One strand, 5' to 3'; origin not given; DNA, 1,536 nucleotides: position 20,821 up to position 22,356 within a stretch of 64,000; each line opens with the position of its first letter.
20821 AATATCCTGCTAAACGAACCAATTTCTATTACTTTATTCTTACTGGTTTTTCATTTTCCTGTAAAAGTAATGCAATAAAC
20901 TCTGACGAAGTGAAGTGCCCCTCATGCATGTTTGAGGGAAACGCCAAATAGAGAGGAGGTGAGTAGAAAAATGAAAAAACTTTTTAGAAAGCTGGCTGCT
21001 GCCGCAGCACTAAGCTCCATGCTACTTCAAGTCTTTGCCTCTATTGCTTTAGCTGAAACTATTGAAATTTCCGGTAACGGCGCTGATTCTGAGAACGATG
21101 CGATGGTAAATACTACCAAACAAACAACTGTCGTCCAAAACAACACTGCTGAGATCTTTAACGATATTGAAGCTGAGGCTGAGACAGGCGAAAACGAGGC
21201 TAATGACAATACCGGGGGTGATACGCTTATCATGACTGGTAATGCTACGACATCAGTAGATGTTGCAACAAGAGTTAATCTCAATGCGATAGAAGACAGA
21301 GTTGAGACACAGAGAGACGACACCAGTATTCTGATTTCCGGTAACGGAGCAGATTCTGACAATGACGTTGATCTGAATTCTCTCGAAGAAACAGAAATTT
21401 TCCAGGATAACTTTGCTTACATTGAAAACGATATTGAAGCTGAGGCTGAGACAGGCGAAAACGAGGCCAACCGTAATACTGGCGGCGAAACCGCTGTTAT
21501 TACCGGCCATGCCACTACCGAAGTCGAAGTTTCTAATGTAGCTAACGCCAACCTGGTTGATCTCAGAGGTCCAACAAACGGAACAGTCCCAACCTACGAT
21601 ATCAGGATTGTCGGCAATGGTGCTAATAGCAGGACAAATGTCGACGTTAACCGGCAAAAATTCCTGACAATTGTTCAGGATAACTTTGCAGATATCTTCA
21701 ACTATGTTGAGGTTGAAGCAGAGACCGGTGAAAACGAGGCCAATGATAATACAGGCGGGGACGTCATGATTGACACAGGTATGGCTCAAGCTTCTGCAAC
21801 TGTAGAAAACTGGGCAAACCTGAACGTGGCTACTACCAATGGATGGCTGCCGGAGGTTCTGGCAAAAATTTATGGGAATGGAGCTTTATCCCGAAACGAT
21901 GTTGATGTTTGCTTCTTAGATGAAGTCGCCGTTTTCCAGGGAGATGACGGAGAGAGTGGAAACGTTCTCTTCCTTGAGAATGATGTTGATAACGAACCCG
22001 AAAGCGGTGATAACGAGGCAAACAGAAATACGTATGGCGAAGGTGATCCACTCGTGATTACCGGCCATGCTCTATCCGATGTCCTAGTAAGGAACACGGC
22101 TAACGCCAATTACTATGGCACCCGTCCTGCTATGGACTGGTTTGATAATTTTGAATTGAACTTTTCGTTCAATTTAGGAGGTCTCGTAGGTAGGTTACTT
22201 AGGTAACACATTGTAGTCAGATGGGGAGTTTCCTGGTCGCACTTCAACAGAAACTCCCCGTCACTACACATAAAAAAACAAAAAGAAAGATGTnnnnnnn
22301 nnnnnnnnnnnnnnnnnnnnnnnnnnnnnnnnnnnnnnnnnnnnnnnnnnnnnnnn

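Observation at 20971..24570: Two adjacent genes for secreted proteins built from a previously unrecognised ~85-aa tandem repeat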

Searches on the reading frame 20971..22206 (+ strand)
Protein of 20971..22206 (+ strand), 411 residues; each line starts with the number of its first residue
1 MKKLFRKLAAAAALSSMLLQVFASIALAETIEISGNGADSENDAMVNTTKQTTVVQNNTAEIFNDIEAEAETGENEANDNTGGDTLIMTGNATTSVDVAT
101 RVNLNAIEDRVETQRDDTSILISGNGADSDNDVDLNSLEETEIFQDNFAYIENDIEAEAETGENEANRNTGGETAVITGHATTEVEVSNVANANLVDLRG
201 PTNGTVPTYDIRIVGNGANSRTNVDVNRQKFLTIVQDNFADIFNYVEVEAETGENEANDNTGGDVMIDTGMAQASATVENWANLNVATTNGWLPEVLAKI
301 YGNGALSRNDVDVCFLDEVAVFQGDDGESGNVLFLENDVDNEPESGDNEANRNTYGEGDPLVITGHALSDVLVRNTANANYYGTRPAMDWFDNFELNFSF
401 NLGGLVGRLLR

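Call 3: search_protein_families(library=pfam, proteins=[window:20971-22206:+], max_evalue=1)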
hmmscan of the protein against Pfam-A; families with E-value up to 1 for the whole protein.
window:20971-22206:+ (411 aa): 0 families

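Call 4: search_protein_families(library=ncbifam, proteins=[window:20971-22206:+], max_evalue=1)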
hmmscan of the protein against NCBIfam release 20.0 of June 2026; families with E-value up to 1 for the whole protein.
window:20971-22206:+ (411 aa): 1 family
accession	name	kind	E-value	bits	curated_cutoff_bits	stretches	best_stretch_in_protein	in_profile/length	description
TIGR01705.1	MTA_SAH-nuc-hyp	equivalog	0.1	12.4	152.2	1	165-247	123-202/212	5'-methylthioadenosine/S-adenosylhomocysteine nucleosidase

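Call 8: find_homologous_proteins(query=window:20971-22206:+)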
Query window:20971-22206:+ (411 aa): 495 proteins with E <= 0.001 among 8000 candidates; the best 120 are listed.
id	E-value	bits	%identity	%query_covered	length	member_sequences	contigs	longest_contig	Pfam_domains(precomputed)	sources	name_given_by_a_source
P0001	2.0e-258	875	100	100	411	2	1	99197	-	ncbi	ncbi:MAG: hypothetical protein ACOX6V_01255 [Patescibacteria group bacterium]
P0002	5.1e-157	541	65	99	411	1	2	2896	-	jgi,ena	-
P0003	6.8e-119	416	41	93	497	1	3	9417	-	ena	-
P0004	1.9e-101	358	51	99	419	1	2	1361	-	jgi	jgi:translation initiation factor 1 (eIF-1/SUI1)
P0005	2.4e-93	332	45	97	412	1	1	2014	-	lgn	-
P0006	6.7e-92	327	49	97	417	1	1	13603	-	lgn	-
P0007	1.4e-91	326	45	99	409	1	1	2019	-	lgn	-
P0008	8.6e-91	323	48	95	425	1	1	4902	-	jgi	jgi:hypothetical protein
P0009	5.1e-90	321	50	98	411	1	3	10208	-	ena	-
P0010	3.5e-89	318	46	95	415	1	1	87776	-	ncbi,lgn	-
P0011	5.6e-89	317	46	98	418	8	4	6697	-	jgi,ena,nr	nr:MAG: hypothetical protein A2V48_03490 [Candidatus Amesbacteria bacterium RBG_19FT_COMBO_48_16]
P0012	3.0e-88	315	45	100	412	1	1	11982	-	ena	-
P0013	2.7e-87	312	46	98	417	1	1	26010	-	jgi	jgi:hypothetical protein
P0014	1.0e-86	310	48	100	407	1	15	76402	-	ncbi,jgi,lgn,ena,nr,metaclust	ncbi:MAG: hypothetical protein A2857_06835 [Candidatus Levybacteria bacterium RIFCSPHIGHO2_01_FULL_3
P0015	2.9e-86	308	46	98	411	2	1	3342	-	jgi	-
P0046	1.2e-77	280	45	97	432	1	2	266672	-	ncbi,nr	ncbi:hypothetical protein HY383_02320 [Candidatus Daviesbacteria bacterium]|nr:hypothetical protein 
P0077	1.3e-72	263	43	98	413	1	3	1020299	-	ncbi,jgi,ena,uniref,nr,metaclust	ncbi:hypothetical protein A3A79_00360 [Candidatus Gottesmanbacteria bacterium RIFCSPLOWO2_01_FULL_43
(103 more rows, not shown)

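Call 14: find_encoding_contigs(protein=P0077, flank=8000, max_places=2)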
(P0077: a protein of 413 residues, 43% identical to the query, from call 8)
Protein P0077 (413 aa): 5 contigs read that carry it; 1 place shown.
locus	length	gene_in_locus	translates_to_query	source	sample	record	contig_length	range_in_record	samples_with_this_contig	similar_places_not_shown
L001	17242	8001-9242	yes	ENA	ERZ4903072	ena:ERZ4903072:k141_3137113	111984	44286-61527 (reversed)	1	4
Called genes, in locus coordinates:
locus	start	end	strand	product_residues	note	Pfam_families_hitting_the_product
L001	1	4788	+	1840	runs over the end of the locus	PF24514:SpaA_4 (faint), PF19403:SpaA_2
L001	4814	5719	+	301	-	-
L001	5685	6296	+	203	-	PF04203:Sortase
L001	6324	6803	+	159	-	-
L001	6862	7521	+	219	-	-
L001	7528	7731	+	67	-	PF10055:DUF2292 (weak)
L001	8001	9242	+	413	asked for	-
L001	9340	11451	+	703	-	-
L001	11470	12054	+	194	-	-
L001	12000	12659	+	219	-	PF04203:Sortase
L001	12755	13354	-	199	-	-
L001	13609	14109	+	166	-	-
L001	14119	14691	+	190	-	-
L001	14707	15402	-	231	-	PF01797:Y1_Tnp (weak)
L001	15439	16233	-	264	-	-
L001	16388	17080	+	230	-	-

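Call 15: find_encoding_contigs(protein=P0046, flank=8000, max_places=2)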
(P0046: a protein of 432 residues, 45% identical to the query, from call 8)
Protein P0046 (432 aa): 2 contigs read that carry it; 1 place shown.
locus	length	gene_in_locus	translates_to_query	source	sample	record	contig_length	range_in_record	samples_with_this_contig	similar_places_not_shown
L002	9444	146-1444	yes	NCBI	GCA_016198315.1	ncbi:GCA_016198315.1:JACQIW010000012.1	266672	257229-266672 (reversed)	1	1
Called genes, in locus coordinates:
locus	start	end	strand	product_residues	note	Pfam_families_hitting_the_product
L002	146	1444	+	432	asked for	-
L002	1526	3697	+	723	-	-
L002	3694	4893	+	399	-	-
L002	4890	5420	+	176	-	PF04203:Sortase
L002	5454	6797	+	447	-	-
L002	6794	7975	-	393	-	PF22148:Fervidolysin_NPro-like, PF00082:Peptidase_S8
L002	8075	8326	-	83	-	-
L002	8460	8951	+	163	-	-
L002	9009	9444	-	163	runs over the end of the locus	-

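Call 18: predict_structure(alignment_id=A1)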
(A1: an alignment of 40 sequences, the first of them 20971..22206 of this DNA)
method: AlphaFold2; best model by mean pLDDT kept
length: 411 residues; sequences in the alignment: 40
mean_pLDDT: 74.3   pTM: 0.62
mean pLDDT of the five models: 74.3, 71.8, 63.7, 60.5, 48.9
residues with pLDDT >= 90: 89; 70-90: 200; 50-70: 63; < 50: 59
segments of 3 or more residues with pLDDT < 50: 1-28, 111-114, 386-411
pLDDT, mean of each block of 10 residues (from residue 1): 43 43 46 73 73 76 91 87 87 93 72 56 72 77 80 94 86 89 93 73 60 69 78 80 93 87 86 94 75 62 66 77 62 87 89 70 92 83 53 41 42 37
secondary structure, 60 per line:
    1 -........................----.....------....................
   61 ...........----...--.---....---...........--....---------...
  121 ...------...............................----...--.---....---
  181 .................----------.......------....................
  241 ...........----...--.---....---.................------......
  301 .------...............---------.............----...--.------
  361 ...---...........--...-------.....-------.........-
elements in order: H2-25 E30-34 E41-71 E76-78 E85-88 E92-102 E105-108 E118-123 E130-160 E165-167 E174-177 E181-197 E208-214 E221-251 E256-258 E265-268 E272-288 E295-301 E308-322 E332-344 E349-351 E361-363 E367-377 E380-382 H402-410

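Call 20: search_solved_structures(query=A1, max_evalue=1, show_alignments=2)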
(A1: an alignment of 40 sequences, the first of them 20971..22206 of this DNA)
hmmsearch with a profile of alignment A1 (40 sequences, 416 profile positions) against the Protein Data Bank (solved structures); distinct sequences matched with E-value up to 1: 0.

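Call 26: find_related_loci(query=A1, collection=genome_contigs, flank=10000)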
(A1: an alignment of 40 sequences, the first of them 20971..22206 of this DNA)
Query A1 (411 aa) in genome_contigs; peptide patterns used: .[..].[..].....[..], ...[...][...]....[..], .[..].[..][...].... (x = any residue, [..] = any of these).
220 stretches matched a pattern; 171 encode a relative of the query (tblastn E <= 1e-3); the best 80 are kept; 80 distinct loci.
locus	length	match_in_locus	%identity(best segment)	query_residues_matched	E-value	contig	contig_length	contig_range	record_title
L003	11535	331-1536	48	1-402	6e-95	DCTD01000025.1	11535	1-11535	MAG TPA_asm: Patescibacteria group bacterium UBA1449 UBA1449_contig_4235, whole genome shotgun sequence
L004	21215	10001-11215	48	1-409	1e-93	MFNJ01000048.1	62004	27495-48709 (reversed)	MAG: Candidatus Levybacteria bacterium RIFCSPHIGHO2_01_FULL_36_15 rifcsphigho2_01_scaffold_616, whole genome shotgun seq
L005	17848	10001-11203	47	6-409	2e-89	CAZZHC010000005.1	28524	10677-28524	MAG TPA_asm: uncultured Gammaproteobacteria bacterium isolate SRP269290_co4_53 genome assembly, contig: NODE_719_length_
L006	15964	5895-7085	43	1-400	2e-85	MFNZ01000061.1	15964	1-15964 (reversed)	MAG: Candidatus Levybacteria bacterium RIFCSPHIGHO2_02_FULL_37_13 rifcsphigho2_02_scaffold_9034, whole genome shotgun se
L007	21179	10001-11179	46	1-390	4e-82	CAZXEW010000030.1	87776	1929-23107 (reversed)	MAG TPA_asm: uncultured Gammaproteobacteria bacterium isolate binchicken_co203_146 genome assembly, contig: k141_1114489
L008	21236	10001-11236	42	1-409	1e-81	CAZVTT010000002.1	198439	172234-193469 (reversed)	MAG TPA_asm: uncultured Gammaproteobacteria bacterium isolate SRP292972_co1_32 genome assembly, contig: NODE_96_length_1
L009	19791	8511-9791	45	1-409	7e-82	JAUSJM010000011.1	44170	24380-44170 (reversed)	MAG: bacterium isolate E14_metabat.bin.301 E14_k141_1464407, whole genome shotgun sequence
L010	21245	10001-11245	42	1-409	2e-81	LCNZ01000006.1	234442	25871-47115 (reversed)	MAG: Candidatus Amesbacteria bacterium GW2011_GWB1_47_19 UX91_C0006, whole genome shotgun sequence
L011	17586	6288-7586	44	3-409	5e-81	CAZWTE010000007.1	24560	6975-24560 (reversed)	MAG TPA_asm: uncultured Gammaproteobacteria bacterium isolate binchicken_co144_909 genome assembly, contig: NODE_4256_le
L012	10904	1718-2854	46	1-384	6e-80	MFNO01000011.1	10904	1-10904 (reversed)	MAG: Candidatus Levybacteria bacterium RIFCSPHIGHO2_01_FULL_38_26 rifcsphigho2_01_scaffold_15830, whole genome shotgun s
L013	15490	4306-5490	44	4-383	4e-80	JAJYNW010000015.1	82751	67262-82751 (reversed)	MAG: bacterium isolate DBS2-4.bin98 NODE_408_length_82751_cov_4.50189, whole genome shotgun sequence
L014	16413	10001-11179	46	2-402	7e-80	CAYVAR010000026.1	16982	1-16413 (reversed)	MAG TPA_asm: uncultured Gammaproteobacteria bacterium isolate binchicken_co110_1166 genome assembly, contig: NODE_7293_l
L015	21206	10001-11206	43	1-402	8e-80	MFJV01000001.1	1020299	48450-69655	MAG: Candidatus Gottesmanbacteria bacterium RIFCSPLOWO2_01_FULL_43_11b rifcsplowo2_01_scaffold_30, whole genome shotgun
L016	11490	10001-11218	46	1-402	1e-79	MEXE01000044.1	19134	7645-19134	MAG: Candidatus Amesbacteria bacterium RBG_19FT_COMBO_48_16 rbg_19ft_combo_scaffold_550, whole genome shotgun sequence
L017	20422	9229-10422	42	1-401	4e-79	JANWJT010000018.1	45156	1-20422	MAG: Candidatus Microgenomates bacterium isolate CRAIB_MAG74 c_000000099751, whole genome shotgun sequence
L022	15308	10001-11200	42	1-402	7e-78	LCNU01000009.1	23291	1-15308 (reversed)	MAG: Candidatus Amesbacteria bacterium GW2011_GWC1_47_15 UX86_C0009, whole genome shotgun sequence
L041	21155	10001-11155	41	1-400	7e-71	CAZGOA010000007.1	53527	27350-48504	MAG TPA_asm: uncultured Gammaproteobacteria bacterium isolate binchicken_co277_142 genome assembly, contig: NODE_1178_le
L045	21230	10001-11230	40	1-409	3e-70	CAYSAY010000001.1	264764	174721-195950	MAG TPA_asm: uncultured Gammaproteobacteria bacterium isolate ERP113451_co1_283 genome assembly, contig: NODE_7_length_2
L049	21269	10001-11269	38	1-408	3e-69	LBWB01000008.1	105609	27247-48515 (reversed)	MAG: Candidatus Woesebacteria bacterium GW2011_GWB1_39_12 UT24_C0008, whole genome shotgun sequence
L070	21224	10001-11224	37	1-411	6e-62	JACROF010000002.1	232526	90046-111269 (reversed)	MAG: Candidatus Levyibacteriota bacterium isolate NC_groundwater_1954_Pr3_S-0.2um_39_3 scaffold_117446, whole genome sho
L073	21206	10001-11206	40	1-392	5e-61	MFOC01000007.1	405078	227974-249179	MAG: Candidatus Levybacteria bacterium RIFCSPHIGHO2_02_FULL_40_18 rifcsphigho2_02_scaffold_49, whole genome shotgun sequ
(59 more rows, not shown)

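Call 38: search_protein_families(library=pfam, proteins=[L070:13605-14741:+, L070:16094-16711:-, L017:12717-13838:+, L001:11470-12054:+], max_evalue=1)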
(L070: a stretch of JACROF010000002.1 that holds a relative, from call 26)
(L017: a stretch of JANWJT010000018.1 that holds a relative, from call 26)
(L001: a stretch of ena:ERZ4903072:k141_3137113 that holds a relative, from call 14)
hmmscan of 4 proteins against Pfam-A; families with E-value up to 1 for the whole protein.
L070:13605-14741:+ (378 aa): 2 families
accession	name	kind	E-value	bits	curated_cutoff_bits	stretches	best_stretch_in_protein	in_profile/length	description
PF12393.13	Dr_adhesin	-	0.13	13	25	1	11-28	4-21/21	Dr family adhesin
PF00746.26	Gram_pos_anchor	-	0.76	10.2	20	1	335-368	4-37/43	LPXTG cell wall anchor motif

L070:16094-16711:- (205 aa): 1 family
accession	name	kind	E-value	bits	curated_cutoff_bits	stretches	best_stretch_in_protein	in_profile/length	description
PF11363.13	DUF3164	-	0.075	13.1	23.7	1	25-103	9-86/194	Protein of unknown function (DUF3164)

L017:12717-13838:+ (373 aa): 1 family
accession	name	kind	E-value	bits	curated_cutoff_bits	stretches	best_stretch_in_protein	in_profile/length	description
PF00746.26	Gram_pos_anchor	-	0.12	12.8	20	1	334-360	9-35/43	LPXTG cell wall anchor motif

L001:11470-12054:+ (194 aa): 0 families

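Call 85: fold_search(model_id=the predicted structure, library=pdb)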
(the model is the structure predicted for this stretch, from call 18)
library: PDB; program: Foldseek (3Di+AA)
matches with E <= 10: 175; with E <= 0.001: 0
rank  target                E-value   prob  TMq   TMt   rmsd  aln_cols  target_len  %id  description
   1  9u4u_A                3.7e-03  0.15  0.09  0.17  35.9       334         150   10  Structure of the functional amyloid FapC from Pseudomonas sp.UK4 (released 2025-08-06)
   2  5ny0                  4.3e-02  0.01  0.04  0.05  40.2       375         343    8  L. reuters 100-23 SRRP (released 2018-03-21)
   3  9ozd_C                4.8e-02  0.01  0.04  0.04  38.5       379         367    9  Crystal structure of the polysaccharide lyase RbmB from Vibrio cholerae bound to Vibrio Polysaccharide (released 2026-03-11)
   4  6kfn                  5.8e-02  0.01  0.04  0.06  42.4       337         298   11  Crystal structure of alginate lyase from Paenibacillus sp. str. FPU-7 (released 2019-10-30)
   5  8c50_A                6.8e-02  0.01  0.05  0.06  41.9       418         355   13  Pontibacter korlensis curli subunit CsgA (released 2023-06-28)
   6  7o7a_A                1.2e-01  0.01  0.05  0.05  41.8       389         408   10  Structure of the PL6 family alginate lyase Pedsa0632 from Pseudopedobacter saltans (released 2021-07-28)
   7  5awf_A                1.3e-01  0.01  0.05  0.05  39.8       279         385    8  Crystal structure of SufB-SufC-SufD complex from Escherichia coli (released 2015-11-11)
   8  9ozd_A                1.5e-01  0.01  0.05  0.05  40.7       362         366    7  Crystal structure of the polysaccharide lyase RbmB from Vibrio cholerae bound to Vibrio Polysaccharide (released 2026-03-11)
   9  9ozd_B                1.6e-01  0.01  0.04  0.04  40.6       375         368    8  Crystal structure of the polysaccharide lyase RbmB from Vibrio cholerae bound to Vibrio Polysaccharide (released 2026-03-11)
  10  7o7a_B                1.9e-01  0.01  0.05  0.05  41.5       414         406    8  Structure of the PL6 family alginate lyase Pedsa0632 from Pseudopedobacter saltans (released 2021-07-28)
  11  5awf_E                2.1e-01  0.02  0.07  0.08  41.5       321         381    6  Crystal structure of SufB-SufC-SufD complex from Escherichia coli (released 2015-11-11)
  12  9a7k_B                2.3e-01  0.03  0.08  0.08  40.0       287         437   10  Integrative model of SUFB-SUFD by crosslinking MS and deep learning (released 2024-09-18)
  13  7o84_A                2.6e-01  0.01  0.04  0.04  42.2       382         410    8  Structure of the PL6 family alginate lyase Pedsa0632 from Pseudopedobacter saltans in complex with substrate (released 2021-07-28)
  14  9ozl_B                3.4e-01  0.01  0.05  0.06  41.0       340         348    8  Crystal structure of the polysaccharide lyase RbmB from Vibrio cholerae (released 2026-03-11)
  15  5nxk_A                3.8e-01  0.01  0.06  0.07  39.9       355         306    8  L. reuteri 53608 SRRP (released 2018-03-21)
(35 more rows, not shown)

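Call 97: search_protein_families(library=pfam, proteins=[L017:16121-16885:-, L073:15436-16467:-, L073:17841-18857:-, L045:2474-3988:+, L022:3984-5585:+, L016:3875-5125:+, L010:6934-7785:+, L049:15470-16429:+, L041:9475-9708:+, L014:8009-8512:+], max_evalue=0.01)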
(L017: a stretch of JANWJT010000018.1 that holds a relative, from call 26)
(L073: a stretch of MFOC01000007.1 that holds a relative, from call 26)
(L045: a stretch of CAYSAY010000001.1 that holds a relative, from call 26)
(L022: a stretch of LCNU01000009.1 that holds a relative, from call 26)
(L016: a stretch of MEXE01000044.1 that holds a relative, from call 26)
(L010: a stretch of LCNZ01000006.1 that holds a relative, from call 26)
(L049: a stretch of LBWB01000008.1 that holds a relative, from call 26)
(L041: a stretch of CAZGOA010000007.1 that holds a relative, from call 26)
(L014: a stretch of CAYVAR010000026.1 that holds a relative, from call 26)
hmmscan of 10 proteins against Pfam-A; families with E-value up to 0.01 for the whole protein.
L017:16121-16885:- (254 aa): 1 family
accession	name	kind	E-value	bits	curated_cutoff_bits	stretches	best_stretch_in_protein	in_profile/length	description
PF10502.14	Peptidase_S26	-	3.1e-06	27.7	22.9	1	14-95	5-78/168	Signal peptidase, peptidase S26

L073:15436-16467:- (343 aa): 1 family
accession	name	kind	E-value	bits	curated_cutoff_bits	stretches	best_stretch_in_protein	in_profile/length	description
PF00353.25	HemolysinCabind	-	1.2e-28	99.1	23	4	262-297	1-36/36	RTX calcium-binding nonapeptide repeat (4 copies)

L073:17841-18857:- (338 aa): 1 family
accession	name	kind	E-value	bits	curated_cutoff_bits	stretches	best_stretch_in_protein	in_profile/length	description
PF12389.13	Peptidase_M73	-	4.4e-07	30.4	22.5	1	17-55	11-50/196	Camelysin metallo-endopeptidase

L045:2474-3988:+ (504 aa): 0 families

L022:3984-5585:+ (533 aa): 1 family
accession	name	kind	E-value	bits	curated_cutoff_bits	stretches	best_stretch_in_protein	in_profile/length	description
PF13231.12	PMT_2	-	0.00085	20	26.1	1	94-239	19-160/160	Dolichyl-phosphate-mannose-protein mannosyltransferase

L016:3875-5125:+ (416 aa): 0 families

L010:6934-7785:+ (283 aa): 3 families
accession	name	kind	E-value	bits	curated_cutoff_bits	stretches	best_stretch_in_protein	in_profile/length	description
PF00041.27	fn3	-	2.3e-08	34.6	25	1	158-235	2-81/84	Fibronectin type III domain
PF16656.11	Pur_ac_phosph_N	-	0.00059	20.8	30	1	167-228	11-83/93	Purple acid Phosphatase, N-terminal domain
PF10179.15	NDNF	-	0.0096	16.4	27.3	0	202-228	85-111/127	Neuron-derived neurotrophic factor, first Fn(III) domain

L049:15470-16429:+ (319 aa): 1 family
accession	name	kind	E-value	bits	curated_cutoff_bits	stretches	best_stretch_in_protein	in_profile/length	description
PF00188.32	CAP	-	2.3e-17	64.3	21.1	1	68-177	2-110/117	Cysteine-rich secretory protein family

L041:9475-9708:+ (77 aa): 1 family
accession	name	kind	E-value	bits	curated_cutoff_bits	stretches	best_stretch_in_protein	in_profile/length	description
PF10055.14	DUF2292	-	1.3e-07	31.5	22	1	22-50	2-29/37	Uncharacterized small protein (DUF2292)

L014:8009-8512:+ (167 aa): 0 families
